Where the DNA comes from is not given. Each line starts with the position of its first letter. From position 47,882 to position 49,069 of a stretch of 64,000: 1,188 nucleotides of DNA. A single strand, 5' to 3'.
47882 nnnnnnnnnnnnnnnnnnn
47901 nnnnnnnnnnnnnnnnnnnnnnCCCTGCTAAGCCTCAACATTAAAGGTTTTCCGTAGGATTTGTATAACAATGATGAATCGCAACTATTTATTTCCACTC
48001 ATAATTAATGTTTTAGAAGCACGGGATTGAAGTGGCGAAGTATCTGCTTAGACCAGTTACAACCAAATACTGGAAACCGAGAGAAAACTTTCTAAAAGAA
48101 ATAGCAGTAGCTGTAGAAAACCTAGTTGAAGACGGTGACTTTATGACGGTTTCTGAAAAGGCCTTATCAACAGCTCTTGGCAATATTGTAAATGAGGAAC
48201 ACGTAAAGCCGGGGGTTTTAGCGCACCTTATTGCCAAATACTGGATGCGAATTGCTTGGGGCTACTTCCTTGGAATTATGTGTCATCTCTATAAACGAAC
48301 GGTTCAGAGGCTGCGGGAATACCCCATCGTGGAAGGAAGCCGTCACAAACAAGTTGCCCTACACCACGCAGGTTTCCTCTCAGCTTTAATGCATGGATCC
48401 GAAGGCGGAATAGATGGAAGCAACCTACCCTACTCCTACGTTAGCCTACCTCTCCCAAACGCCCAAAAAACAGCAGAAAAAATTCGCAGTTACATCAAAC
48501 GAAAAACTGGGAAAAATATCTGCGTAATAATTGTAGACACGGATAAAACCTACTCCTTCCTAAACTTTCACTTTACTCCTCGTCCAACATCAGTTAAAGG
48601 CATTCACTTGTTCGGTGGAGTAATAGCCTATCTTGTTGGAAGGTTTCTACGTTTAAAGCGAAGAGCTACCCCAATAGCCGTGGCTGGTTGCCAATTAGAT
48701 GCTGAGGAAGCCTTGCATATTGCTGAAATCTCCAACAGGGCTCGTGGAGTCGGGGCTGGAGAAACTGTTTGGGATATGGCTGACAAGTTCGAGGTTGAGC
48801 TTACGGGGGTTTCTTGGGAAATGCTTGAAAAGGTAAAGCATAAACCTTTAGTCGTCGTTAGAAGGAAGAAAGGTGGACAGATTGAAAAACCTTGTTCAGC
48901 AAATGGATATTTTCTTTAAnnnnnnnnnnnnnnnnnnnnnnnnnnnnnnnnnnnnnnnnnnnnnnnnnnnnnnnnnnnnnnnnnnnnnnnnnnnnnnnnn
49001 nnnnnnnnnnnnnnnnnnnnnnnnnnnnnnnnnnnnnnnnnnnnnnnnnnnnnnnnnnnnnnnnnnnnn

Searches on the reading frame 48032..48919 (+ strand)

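Call 56: search_protein_families(library=ncbifam, proteins=[window:48032-48919:+], max_evalue=0.001)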
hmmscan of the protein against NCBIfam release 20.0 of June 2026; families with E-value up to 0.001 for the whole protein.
window:48032-48919:+ (295 aa): 3 families
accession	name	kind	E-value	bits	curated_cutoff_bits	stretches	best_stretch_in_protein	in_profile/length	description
TIGR01916.1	F420_cofE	equivalog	2e-12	47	180.65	1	21-171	18-152/244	coenzyme F420-0:L-glutamate ligase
NF009809.0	PRK13293.1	equivalog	1.8e-08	34.1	274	1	29-170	27-151/253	coenzyme F420-0:L-glutamate ligase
NF009810.0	PRK13294.1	equivalog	9e-06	24.8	304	0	124-170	106-152/449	coenzyme F420-0:L-glutamate ligase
